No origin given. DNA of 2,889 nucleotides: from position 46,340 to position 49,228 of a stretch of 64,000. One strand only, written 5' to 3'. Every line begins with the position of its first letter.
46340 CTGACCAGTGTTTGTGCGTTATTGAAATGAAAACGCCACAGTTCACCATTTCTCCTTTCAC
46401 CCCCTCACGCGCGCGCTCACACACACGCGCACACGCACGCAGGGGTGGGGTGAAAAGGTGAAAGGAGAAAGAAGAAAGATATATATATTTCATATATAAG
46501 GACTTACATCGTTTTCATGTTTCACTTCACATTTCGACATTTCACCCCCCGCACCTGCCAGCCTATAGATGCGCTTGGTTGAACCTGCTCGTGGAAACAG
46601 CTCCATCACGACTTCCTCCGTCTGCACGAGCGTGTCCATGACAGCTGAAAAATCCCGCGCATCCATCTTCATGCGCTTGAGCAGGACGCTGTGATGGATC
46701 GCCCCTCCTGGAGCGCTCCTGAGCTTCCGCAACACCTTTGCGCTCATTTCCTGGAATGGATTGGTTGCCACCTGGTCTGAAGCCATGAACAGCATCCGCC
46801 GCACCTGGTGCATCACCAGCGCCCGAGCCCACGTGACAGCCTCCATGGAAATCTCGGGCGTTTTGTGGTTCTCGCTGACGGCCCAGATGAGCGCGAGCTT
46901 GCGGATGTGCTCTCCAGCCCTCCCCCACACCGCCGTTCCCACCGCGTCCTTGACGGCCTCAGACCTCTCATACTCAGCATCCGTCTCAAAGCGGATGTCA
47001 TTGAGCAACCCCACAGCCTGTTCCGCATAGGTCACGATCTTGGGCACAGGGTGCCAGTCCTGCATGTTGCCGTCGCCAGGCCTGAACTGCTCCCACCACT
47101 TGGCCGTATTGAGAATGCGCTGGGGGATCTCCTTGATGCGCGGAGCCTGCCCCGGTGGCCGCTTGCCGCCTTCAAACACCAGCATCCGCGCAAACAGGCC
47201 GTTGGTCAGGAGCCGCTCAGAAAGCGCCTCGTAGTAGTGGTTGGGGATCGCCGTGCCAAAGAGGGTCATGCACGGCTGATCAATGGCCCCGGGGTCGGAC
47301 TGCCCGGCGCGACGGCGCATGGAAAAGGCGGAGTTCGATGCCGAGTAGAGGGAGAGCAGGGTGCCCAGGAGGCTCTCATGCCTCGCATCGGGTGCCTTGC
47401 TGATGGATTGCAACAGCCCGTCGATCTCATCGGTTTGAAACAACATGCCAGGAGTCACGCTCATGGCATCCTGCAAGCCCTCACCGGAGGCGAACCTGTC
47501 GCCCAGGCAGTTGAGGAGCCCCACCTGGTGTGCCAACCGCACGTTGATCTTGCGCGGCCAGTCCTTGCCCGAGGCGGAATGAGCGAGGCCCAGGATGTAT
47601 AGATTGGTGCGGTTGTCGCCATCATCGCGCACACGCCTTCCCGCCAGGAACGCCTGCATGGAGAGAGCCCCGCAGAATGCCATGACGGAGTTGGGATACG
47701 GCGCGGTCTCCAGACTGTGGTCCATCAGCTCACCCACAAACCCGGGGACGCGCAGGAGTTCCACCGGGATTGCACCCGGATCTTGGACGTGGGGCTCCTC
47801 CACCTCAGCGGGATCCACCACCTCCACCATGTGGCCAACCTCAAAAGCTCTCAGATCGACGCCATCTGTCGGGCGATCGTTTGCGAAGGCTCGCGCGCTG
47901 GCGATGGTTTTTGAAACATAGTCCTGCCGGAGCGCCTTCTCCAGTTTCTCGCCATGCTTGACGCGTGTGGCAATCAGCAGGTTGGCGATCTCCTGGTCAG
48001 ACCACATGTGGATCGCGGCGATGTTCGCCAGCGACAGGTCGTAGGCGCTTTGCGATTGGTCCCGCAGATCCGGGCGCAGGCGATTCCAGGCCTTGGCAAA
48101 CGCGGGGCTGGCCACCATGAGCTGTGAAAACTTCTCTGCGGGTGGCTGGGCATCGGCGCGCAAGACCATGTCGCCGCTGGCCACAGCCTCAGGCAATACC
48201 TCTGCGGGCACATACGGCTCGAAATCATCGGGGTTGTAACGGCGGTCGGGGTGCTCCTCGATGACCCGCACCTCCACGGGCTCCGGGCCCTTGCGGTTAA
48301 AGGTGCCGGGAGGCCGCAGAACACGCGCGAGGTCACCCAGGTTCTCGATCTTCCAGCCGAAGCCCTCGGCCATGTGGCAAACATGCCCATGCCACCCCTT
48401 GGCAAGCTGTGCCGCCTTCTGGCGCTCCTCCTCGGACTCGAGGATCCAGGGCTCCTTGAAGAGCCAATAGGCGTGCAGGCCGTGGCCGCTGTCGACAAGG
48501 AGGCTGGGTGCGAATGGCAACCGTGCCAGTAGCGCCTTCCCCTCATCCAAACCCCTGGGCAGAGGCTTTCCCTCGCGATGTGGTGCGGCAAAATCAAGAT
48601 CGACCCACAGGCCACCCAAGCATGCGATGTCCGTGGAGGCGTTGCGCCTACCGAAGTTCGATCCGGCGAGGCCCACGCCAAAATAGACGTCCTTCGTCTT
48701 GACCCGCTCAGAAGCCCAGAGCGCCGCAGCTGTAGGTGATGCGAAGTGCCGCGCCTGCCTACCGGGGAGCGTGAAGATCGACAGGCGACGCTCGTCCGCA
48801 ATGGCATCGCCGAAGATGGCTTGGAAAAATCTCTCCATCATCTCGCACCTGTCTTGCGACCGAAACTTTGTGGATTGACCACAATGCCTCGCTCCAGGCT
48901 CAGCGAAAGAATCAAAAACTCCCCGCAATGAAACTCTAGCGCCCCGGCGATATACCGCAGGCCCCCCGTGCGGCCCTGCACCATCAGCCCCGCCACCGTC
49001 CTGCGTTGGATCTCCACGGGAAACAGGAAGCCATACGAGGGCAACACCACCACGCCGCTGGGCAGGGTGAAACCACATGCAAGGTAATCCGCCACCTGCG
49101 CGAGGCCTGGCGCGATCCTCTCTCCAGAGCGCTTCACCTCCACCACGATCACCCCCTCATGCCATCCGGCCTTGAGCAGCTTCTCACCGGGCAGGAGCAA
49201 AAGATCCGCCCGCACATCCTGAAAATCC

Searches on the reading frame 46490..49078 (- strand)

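Call 20: search_protein_families(library=pfam, proteins=[window:46490-49078:-], max_evalue=0.001)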
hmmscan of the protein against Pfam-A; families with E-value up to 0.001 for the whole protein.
window:46490-49078:- (862 aa): 0 families

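Call 28: search_protein_families(library=phrogs, proteins=[window:46490-49078:-], max_evalue=0.001)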
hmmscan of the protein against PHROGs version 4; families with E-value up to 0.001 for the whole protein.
window:46490-49078:- (862 aa): 5 families
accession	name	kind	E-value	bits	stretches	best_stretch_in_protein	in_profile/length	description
phrog_3022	-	DNA, RNA and nucleotide metabolism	1.2e-57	196.9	1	381-789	278-710/788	DNA primase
phrog_10514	-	DNA, RNA and nucleotide metabolism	1.9e-29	103.4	2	470-785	366-689/750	DNA primase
phrog_2478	-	DNA, RNA and nucleotide metabolism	5.9e-22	78.6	1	117-271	42-197/854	DNA polymerase/primase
phrog_5311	-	DNA, RNA and nucleotide metabolism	9.7e-05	21.8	1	564-826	406-665/692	helicase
phrog_28894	-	DNA, RNA and nucleotide metabolism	0.00064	18.8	0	188-268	129-221/994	DNA polymerase/primase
